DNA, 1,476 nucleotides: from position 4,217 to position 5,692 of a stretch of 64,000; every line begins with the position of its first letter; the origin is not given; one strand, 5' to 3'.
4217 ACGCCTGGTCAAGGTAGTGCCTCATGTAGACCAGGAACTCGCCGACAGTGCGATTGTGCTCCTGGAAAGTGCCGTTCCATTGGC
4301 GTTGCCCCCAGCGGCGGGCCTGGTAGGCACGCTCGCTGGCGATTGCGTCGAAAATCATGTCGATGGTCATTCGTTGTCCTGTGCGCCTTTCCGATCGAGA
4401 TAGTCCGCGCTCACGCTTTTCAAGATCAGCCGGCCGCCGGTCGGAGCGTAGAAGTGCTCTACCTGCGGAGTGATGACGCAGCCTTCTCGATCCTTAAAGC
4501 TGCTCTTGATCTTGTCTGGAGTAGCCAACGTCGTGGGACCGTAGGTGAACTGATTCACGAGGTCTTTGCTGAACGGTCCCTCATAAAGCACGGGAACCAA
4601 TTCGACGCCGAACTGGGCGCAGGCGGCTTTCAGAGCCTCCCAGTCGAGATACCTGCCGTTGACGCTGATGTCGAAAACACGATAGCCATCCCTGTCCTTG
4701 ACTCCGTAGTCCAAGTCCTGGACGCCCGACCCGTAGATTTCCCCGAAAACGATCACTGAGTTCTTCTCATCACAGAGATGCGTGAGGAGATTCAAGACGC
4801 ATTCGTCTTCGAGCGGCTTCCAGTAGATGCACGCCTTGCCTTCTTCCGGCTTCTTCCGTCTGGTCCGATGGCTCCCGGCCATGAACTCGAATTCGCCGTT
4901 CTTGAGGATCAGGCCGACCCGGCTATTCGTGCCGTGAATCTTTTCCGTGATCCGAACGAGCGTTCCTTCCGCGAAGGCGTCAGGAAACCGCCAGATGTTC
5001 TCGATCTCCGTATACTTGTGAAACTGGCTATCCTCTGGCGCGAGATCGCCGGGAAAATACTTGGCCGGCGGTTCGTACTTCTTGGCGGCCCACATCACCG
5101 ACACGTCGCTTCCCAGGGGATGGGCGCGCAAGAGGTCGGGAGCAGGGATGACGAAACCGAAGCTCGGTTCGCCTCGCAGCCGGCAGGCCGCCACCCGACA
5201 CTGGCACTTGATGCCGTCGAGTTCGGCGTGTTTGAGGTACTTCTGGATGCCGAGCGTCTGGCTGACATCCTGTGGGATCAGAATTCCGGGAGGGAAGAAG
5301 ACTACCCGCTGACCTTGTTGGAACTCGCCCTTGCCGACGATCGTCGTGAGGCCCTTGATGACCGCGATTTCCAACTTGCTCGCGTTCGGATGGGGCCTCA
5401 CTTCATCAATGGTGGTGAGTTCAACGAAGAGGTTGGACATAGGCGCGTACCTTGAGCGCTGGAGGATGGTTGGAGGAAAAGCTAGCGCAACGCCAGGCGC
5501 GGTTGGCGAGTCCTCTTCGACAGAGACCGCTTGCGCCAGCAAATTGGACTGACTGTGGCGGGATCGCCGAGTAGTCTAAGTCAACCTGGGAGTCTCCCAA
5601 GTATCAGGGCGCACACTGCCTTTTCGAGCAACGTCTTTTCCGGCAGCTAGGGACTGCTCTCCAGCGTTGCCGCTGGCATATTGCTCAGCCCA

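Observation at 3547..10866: Candidate RNA-repair and nucleotide-salvage gene set on the Rsr operon strand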

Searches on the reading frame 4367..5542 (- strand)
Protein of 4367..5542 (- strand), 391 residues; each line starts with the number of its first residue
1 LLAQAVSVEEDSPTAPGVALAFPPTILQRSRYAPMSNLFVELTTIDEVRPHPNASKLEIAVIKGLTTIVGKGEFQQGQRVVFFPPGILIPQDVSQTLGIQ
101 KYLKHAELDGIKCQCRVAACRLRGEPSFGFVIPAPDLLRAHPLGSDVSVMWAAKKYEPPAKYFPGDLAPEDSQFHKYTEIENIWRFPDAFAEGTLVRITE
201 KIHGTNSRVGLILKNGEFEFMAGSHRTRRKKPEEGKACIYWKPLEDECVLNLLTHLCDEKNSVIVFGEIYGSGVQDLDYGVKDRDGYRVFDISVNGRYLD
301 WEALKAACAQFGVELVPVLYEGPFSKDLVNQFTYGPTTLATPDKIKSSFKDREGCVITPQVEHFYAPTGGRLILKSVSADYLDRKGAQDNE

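Call 8: search_protein_families(library=pfam, proteins=[window:4367-5542:-], max_evalue=0.01)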
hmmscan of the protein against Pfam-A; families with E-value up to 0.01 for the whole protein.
window:4367-5542:- (391 aa): 2 families
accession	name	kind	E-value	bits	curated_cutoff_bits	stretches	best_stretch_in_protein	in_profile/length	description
PF09414.15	RNA_ligase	-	1.9e-20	74.2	27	1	196-376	3-170/171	RNA ligase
PF21189.3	PHA02142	-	9.6e-07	29.6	27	1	42-133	4-91/92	PHA02142 OB-fold domain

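Call 10: search_protein_families(library=phrogs, proteins=[window:4367-5542:-], max_evalue=0.001)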
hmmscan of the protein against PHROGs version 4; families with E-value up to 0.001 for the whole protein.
window:4367-5542:- (391 aa): 2 families
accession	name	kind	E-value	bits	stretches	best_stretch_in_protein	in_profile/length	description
phrog_968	-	DNA, RNA and nucleotide metabolism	9e-39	134.5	1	36-387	7-394/398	RNA ligase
phrog_548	-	DNA, RNA and nucleotide metabolism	1.8e-22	81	1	173-389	2-241/341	RNA ligase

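Call 12: search_solved_structures(query=window:4367-5440:-, max_evalue=0.01, show_alignments=2)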
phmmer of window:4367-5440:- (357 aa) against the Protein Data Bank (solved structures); distinct sequences matched with E-value up to 0.01: 10.
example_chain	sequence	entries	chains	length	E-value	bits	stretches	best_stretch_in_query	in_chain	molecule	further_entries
6vt8_A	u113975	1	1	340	5.9e-11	45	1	8-174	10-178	RNA Ligase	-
5cot_A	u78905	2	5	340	6.1e-11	45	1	8-175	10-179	Naegleria gruberi RNA ligase | RNA ligase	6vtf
6vt3_A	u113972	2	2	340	6.1e-11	45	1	8-175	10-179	RNA Ligase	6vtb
6vt1_A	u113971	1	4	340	7.8e-11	44.6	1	8-174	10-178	RNA Ligase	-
6vt9_A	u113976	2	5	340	1.1e-10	44.2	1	8-173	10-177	RNA ligase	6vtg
6vt4_A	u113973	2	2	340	1.1e-10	44.1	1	8-174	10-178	RNA Ligase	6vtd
5cou_A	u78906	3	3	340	2.6e-10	42.9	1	8-171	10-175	Naegleria gruberi RNA ligase | RNA ligase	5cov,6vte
6vt0_A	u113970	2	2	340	2.6e-10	42.9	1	8-171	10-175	RNA Ligase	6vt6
6vt5_A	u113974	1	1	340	4.1e-10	42.2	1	8-174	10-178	RNA Ligase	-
2hvq_A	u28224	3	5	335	0.0047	19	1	226-292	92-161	Hypothetical 37.6 kDa protein in Gp24-hoc intergenic region | T4 RNA ligase 2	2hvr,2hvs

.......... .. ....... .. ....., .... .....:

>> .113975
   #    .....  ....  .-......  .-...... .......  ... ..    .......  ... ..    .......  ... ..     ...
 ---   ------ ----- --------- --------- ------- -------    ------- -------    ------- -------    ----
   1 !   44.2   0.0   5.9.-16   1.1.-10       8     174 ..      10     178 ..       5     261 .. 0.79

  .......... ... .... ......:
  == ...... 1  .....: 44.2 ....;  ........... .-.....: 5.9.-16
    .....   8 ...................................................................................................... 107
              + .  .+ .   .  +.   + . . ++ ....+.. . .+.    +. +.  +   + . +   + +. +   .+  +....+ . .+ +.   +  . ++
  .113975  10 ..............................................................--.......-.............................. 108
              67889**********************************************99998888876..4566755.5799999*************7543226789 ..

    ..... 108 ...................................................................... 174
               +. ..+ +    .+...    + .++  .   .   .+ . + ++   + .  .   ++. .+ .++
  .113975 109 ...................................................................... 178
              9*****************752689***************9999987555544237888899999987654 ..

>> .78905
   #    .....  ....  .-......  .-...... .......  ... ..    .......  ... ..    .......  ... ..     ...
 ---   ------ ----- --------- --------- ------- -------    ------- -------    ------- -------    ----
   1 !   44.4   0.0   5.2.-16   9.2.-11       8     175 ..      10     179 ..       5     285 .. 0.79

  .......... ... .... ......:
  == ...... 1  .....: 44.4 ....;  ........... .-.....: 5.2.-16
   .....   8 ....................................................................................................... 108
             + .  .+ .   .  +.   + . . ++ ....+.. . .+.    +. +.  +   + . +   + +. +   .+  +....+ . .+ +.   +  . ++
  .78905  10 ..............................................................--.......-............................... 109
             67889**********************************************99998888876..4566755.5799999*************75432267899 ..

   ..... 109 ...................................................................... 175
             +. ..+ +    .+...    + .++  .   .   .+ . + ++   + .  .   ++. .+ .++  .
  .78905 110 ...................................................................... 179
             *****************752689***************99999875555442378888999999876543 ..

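Call 16: search_dna_similar(query=window:4367-5440:-, collection=phages, mode=protein, max_rows=30)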
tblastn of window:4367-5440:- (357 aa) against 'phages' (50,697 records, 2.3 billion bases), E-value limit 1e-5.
Records with a match: 202; places in all: 202; records where one place covers at least 80% of the query: 65.
Best place of each record, by identity: <60% 202.
By first word of the organism name: Pseudomonas 83; Aeromonas 39; Klebsiella 9; Citrobacter 8; Cronobacter 8; uncultured 6; Enterobacter 6; Brevundimonas 5; Caulobacter 4; Microbacterium 4; and 18 more.
By host as written in the record: Pseudomonas aeruginosa 26; - 18; Aeromonas hydrophila BIOTECH 10089 11; Aeromonas salmonicida 11; Cronobacter sakazakii 7; Pseudomonas aeruginosa PAO1 7; Pseudomonas aeruginosa PAK 6; Brevundimonas pondensis LVF1 4; and 70 more.
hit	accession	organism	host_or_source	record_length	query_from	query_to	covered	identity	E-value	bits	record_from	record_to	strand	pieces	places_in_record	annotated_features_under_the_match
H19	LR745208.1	uncultured phage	metagenomic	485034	17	355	95%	33.8%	2e-38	151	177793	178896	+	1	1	record has no annotation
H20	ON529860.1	Brevundimonas phage vB_BpoS-Papperlapapp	Brevundimonas pondensis LVF1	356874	1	355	99%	31.4%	3e-35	142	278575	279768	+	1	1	RNA ligase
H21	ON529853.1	Brevundimonas phage vB_BpoS-Bambus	Brevundimonas pondensis LVF1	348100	1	355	99%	30.9%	6e-36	144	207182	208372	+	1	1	RNA ligase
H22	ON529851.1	Brevundimonas phage vB_BpoS-Marchewka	Brevundimonas pondensis LVF1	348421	1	355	99%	29.7%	8e-33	135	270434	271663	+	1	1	RNA ligase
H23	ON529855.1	Brevundimonas phage vB_BpoS-Domovoi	Brevundimonas pondensis EIF1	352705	1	355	99%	29.7%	5e-32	132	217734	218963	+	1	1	RNA ligase 2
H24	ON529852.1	Brevundimonas phage vB_BpoS-Kabachok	Brevundimonas pondensis LVF1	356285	1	355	99%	29.5%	6e-32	132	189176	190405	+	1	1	RNA ligase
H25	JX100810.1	Caulobacter phage CcrColossus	Caulobacter crescentus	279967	1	355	99%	29.5%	3e-30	127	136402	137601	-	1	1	putative RNA ligase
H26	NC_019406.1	Caulobacter phage CcrColossus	Caulobacter crescentus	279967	1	355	99%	29.5%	3e-30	127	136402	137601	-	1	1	RNA ligase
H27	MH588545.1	Caulobacter phage CcrPW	Caulobacter vibrioides CB15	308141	1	355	99%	28.9%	1e-30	128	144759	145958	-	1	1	hypothetical protein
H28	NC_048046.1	Caulobacter phage CcrPW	Caulobacter vibrioides CB15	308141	1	355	99%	28.9%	1e-30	128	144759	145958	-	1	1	RNA ligase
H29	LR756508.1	uncultured phage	metagenomic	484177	1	347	97%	28.9%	1e-30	129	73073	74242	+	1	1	record has no annotation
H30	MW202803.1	Caudoviricetes sp.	Manatee Spring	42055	2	355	99%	27.4%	2e-22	104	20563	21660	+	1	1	RNA ligase | hypothetical protein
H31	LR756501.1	uncultured phage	metagenomic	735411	1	352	99%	27.2%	2e-13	77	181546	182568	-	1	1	record has no annotation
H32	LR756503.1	uncultured phage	metagenomic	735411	1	352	99%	27.2%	2e-13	77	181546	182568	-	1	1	record has no annotation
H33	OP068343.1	Microbacterium phage Cece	Microbacterium radiodurans NRRL B-24799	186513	11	348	95%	27.9%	2e-12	74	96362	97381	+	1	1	153: RNA ligase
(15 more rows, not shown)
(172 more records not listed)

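Call 18: find_related_loci(query=window:4367-5440:-, collection=viral_contigs, flank=10000)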
Query window:4367-5440:- (357 aa) in viral_contigs; peptide patterns used: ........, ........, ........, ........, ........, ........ (x = any residue, [..] = any of these).
12 stretches matched a pattern; 3 encode a relative of the query (tblastn E <= 1e-3); 3 distinct loci.
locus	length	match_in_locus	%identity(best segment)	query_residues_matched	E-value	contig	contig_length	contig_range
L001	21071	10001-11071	96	1-357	0e+0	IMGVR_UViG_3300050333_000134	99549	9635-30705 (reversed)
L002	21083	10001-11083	77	1-357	0e+0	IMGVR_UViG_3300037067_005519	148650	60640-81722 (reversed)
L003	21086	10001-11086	74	1-357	0e+0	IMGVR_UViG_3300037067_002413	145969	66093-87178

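Call 19: get_annotated_region(hit=H20, flank=7000)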
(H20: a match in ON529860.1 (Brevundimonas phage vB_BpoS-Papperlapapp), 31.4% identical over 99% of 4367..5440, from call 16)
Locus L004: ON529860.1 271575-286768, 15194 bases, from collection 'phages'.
description: Brevundimonas phage vB_BpoS-Papperlapapp, complete genome.
organism: Brevundimonas phage vB_BpoS-Papperlapapp (NCBI taxid 2948605)
taxonomy: Viruses; Duplodnaviria; Heunggongvirae; Uroviricota; Caudoviricetes; Dolichocephalovirinae
host: Brevundimonas pondensis LVF1; source: sewage; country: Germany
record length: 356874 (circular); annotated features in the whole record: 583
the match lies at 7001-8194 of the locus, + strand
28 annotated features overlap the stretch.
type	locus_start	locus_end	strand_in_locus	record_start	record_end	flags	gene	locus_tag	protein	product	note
CDS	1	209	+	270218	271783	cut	-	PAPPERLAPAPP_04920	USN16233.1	hypothetical protein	-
CDS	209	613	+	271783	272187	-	-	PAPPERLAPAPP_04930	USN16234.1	hypothetical protein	-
CDS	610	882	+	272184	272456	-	-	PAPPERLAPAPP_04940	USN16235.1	hypothetical protein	-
CDS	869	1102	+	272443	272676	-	-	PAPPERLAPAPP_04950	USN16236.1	hypothetical protein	-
CDS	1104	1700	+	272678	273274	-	-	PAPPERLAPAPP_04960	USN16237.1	hypothetical protein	-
CDS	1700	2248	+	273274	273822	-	-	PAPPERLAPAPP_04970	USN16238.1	hypothetical protein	-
CDS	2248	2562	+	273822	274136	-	-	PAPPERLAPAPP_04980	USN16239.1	hypothetical protein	-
CDS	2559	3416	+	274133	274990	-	-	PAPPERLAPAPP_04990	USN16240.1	DNA polymerase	-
CDS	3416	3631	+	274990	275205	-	-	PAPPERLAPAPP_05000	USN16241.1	hypothetical protein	-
CDS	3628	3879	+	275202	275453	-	-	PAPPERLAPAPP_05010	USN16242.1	hypothetical protein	-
CDS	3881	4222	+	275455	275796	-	-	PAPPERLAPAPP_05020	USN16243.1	hypothetical protein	-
CDS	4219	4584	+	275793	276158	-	-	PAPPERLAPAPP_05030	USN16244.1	hypothetical protein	-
CDS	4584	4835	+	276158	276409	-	-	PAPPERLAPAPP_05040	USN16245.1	hypothetical protein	-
CDS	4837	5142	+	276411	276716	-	-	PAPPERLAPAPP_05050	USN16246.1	hypothetical protein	-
CDS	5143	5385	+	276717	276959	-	-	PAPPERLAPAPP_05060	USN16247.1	hypothetical protein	-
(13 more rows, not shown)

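Call 20: get_annotated_region(hit=H26, flank=7000)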
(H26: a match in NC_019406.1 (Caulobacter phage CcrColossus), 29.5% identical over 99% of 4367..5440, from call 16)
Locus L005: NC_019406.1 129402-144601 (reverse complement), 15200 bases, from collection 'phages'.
description: Caulobacter phage CcrColossus, complete genome.
organism: Caulobacter phage CcrColossus (NCBI taxid 1211640)
taxonomy: Viruses; Duplodnaviria; Heunggongvirae; Uroviricota; Caudoviricetes; Dolichocephalovirinae; Colossusvirus; Colossusvirus colossus
host: Caulobacter crescentus; source: surface water; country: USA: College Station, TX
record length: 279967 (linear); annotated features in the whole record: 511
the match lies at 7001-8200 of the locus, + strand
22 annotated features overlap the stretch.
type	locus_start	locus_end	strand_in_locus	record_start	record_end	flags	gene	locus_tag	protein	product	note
CDS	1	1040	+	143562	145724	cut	-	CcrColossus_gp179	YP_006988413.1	RIIA lysis inhibitor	-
CDS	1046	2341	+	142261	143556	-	-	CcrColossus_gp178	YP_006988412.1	RIIB lysis inhibitor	-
CDS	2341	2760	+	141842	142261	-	-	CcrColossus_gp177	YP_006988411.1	hypothetical protein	-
CDS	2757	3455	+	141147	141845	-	-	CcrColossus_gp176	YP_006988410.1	hypothetical protein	-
CDS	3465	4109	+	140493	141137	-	-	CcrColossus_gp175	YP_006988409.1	hypothetical protein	-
CDS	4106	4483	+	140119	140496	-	-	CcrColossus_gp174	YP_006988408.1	hypothetical protein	-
CDS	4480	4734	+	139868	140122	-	-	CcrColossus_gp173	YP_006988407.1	hypothetical protein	-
CDS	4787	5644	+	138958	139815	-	-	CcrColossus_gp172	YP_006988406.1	nucleotidyltransferase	-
CDS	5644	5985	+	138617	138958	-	-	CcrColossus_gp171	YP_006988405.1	hypothetical protein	-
CDS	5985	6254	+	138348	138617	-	-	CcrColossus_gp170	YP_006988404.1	hypothetical protein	-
CDS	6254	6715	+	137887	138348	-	-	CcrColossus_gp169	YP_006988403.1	hypothetical protein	similar to T4 30.3-like protein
CDS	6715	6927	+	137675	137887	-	-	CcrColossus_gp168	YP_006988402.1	hypothetical protein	-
CDS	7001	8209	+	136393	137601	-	-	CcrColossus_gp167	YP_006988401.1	RNA ligase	-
CDS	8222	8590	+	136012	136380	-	-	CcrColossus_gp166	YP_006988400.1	hypothetical protein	-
CDS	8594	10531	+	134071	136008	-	-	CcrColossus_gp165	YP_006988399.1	putative DNA helicase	-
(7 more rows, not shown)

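Call 22: search_protein_families(library=ncbifam, proteins=[window:4367-5440:-], max_evalue=0.1)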
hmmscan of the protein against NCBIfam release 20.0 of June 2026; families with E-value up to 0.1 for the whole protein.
window:4367-5440:- (357 aa): 3 families
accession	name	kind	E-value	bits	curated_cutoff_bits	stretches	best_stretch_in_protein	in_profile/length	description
TIGR02306.1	RNA_lig_DRB0094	equivalog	7.8e-47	159.8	151.15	1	11-350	8-341/341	RNA ligase (ATP)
TIGR02307.1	RNA_lig_RNL2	equivalog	4.9e-08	32.9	197.15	1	140-347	1-220/326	RNA ligase, Rnl2 family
NF006882.0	PRK09375.2-3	equivalog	0.083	11.5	561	0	202-289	284-363/447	quinolinate synthase NadA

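Call 38: find_homologous_proteins(query=window:4367-5440:-, max_evalue=0.001)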
Query window:4367-5440:- (357 aa): 2764 proteins with E <= 0.001 among 4146 candidates; the best 120 are listed.
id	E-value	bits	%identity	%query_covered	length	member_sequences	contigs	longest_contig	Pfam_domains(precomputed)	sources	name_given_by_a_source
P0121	9.3e-220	747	88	100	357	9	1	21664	PF09414.16,PF21189.4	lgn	-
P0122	7.2e-215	731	88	100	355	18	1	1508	PF09414.16,PF21189.4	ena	-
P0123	1.2e-208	710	85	100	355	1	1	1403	PF09414.16,PF21189.4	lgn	-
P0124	4.9e-207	705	85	100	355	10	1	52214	PF09414.16,PF21189.4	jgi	-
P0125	1.2e-205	701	83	100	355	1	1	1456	PF09414.16,PF21189.4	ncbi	-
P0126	1.1e-203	694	84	100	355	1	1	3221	PF09414.16,PF21189.4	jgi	jgi:RNA ligase (TIGR02306 family)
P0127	1.4e-203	694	82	100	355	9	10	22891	PF09414.16,PF21189.4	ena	-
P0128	4.4e-200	682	82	100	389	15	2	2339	PF09414.16,PF21189.4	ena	-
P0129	6.4e-199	678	82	100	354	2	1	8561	PF09414.16,PF21189.4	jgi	jgi:RNA ligase (TIGR02306 family)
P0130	1.9e-192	657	77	100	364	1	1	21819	PF09414.16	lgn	-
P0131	1.9e-191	654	76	100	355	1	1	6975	PF09414.16,PF21189.4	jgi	jgi:RNA ligase (TIGR02306 family)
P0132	2.2e-190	650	78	100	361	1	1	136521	PF09414.16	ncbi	-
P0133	3.1e-189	646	78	100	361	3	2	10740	PF09414.16,PF21189.4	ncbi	-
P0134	3.3e-189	646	76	100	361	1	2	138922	PF09414.16,PF21189.4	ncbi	-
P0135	6.7e-188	642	76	100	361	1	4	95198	PF09414.16,PF21189.4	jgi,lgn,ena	jgi:RNA ligase (TIGR02306 family)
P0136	1.0e-187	641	77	100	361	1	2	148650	PF09414.16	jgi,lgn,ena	jgi:RNA ligase (TIGR02306 family)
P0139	2.8e-151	522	65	100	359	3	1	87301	PF09414.16,PF21189.4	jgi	jgi:RNA ligase (TIGR02306 family)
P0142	2.7e-144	499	63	100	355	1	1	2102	PF09414.16,PF21189.4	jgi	jgi:RNA ligase (TIGR02306 family)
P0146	2.9e-132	459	59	100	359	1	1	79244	PF09414.16,PF21189.4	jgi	jgi:RNA ligase (TIGR02306 family)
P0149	5.4e-127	442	56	100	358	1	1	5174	PF09414.16,PF21189.4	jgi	jgi:RNA ligase (TIGR02306 family)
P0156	9.5e-124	431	56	100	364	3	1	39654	PF09414.16,PF21189.4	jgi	jgi:RNA ligase (TIGR02306 family)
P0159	9.6e-123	428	56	99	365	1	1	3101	PF09414.16,PF21189.4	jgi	jgi:RNA ligase (TIGR02306 family)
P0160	6.1e-122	425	55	100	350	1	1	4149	PF09414.16,PF21189.4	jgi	jgi:RNA ligase (TIGR02306 family)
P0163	8.1e-121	421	54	99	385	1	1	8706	PF09414.16,PF21189.4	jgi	jgi:RNA ligase (TIGR02306 family)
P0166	3.8e-120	419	54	100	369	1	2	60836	PF09414.16,PF21189.4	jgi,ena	jgi:RNA ligase (TIGR02306 family)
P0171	1.3e-118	414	54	100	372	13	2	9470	PF09414.16,PF21189.4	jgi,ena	jgi:RNA ligase (TIGR02306 family)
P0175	4.8e-118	412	54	100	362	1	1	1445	PF09414.16,PF21189.4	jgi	jgi:RNA ligase (TIGR02306 family)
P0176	5.0e-118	412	53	100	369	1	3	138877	PF09414.16,PF21189.4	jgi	jgi:RNA ligase (TIGR02306 family)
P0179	3.7e-117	409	54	100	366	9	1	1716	PF09414.16,PF21189.4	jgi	jgi:RNA ligase (TIGR02306 family)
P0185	1.3e-116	407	54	100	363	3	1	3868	PF09414.16,PF21189.4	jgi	jgi:RNA ligase (TIGR02306 family)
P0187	8.9e-116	405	51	100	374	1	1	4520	PF09414.16,PF21189.4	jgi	jgi:RNA ligase (TIGR02306 family)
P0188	9.1e-116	405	53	100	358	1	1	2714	PF09414.16,PF21189.4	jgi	jgi:RNA ligase (TIGR02306 family)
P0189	1.0e-115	405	53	100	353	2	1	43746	PF09414.16,PF21189.4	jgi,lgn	jgi:RNA ligase (TIGR02306 family)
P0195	1.8e-114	401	52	100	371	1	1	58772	PF09414.16,PF21189.4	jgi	jgi:RNA ligase (TIGR02306 family)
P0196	2.8e-114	400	52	99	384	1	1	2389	PF09414.16,PF21189.4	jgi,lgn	jgi:RNA ligase (TIGR02306 family)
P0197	3.4e-114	400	51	100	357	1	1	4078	PF09414.16,PF21189.4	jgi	jgi:RNA ligase (TIGR02306 family)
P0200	7.5e-114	398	53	100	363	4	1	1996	PF09414.16,PF21189.4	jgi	jgi:RNA ligase (TIGR02306 family)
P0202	1.1e-113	398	53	100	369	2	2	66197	PF09414.16,PF21189.4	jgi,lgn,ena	jgi:RNA ligase (TIGR02306 family)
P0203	1.6e-113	397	52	99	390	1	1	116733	PF09414.16,PF21189.4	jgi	jgi:RNA ligase (TIGR02306 family)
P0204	2.7e-113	397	53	100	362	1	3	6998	PF09414.16,PF21189.4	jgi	jgi:RNA ligase (TIGR02306 family)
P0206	2.8e-113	397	51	100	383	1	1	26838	PF09414.16,PF21189.4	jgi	jgi:RNA ligase (TIGR02306 family)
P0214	7.3e-113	395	55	100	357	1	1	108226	PF09414.16,PF21189.4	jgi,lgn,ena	jgi:RNA ligase (TIGR02306 family)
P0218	1.1e-111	391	52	100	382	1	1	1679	PF09414.16,PF21189.4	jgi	jgi:RNA ligase (TIGR02306 family)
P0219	1.4e-111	391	53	99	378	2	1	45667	PF09414.16,PF21189.4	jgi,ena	jgi:RNA ligase (TIGR02306 family)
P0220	1.4e-111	391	53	100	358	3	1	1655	PF09414.16,PF21189.4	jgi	jgi:RNA ligase (TIGR02306 family)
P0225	3.9e-111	390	53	99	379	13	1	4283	PF09414.16,PF21189.4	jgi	jgi:RNA ligase (TIGR02306 family)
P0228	6.4e-111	389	53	100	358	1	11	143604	PF09414.16,PF21189.4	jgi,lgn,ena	jgi:RNA ligase (TIGR02306 family)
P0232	1.4e-110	388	52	99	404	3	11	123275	PF09414.16,PF21189.4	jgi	jgi:RNA ligase (TIGR02306 family)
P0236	3.1e-110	387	51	100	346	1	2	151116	PF09414.16,PF21189.4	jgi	jgi:RNA ligase (TIGR02306 family)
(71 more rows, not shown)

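Call 40: find_related_loci(query=A2, collection=viral_contigs, flank=6000)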
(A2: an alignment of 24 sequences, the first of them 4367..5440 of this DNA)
Query A2 (357 aa) in viral_contigs; peptide patterns used: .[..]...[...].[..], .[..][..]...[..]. (x = any residue, [..] = any of these).
279 stretches matched a pattern; 216 encode a relative of the query (tblastn E <= 1e-3); the best 80 are kept; 80 distinct loci.
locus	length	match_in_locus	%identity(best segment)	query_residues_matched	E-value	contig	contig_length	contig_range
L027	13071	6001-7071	96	1-357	0e+0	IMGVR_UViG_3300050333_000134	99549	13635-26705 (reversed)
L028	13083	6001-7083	77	1-357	0e+0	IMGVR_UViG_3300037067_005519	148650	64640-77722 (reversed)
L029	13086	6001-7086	74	1-357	0e+0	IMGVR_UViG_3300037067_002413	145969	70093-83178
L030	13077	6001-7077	65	1-357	1e-155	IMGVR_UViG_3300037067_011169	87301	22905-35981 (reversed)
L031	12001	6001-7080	61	1-357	6e-142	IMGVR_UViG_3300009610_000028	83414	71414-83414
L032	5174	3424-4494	56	1-356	6e-132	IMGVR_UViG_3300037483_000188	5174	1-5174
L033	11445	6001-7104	54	1-356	1e-124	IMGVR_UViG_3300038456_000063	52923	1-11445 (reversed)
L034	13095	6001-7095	54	1-356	1e-124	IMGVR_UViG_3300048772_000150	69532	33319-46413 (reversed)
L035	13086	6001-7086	54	1-356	2e-122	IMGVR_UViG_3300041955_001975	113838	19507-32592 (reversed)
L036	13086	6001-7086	52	1-355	1e-115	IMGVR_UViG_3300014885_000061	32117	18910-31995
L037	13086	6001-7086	52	1-355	1e-115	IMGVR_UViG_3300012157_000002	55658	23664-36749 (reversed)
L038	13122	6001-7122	53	1-355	3e-114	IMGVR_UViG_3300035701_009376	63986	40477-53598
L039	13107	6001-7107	53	1-355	4e-114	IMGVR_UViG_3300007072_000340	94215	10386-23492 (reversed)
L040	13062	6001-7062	51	1-356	6e-114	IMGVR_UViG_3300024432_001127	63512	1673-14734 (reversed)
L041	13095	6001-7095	51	1-356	5e-113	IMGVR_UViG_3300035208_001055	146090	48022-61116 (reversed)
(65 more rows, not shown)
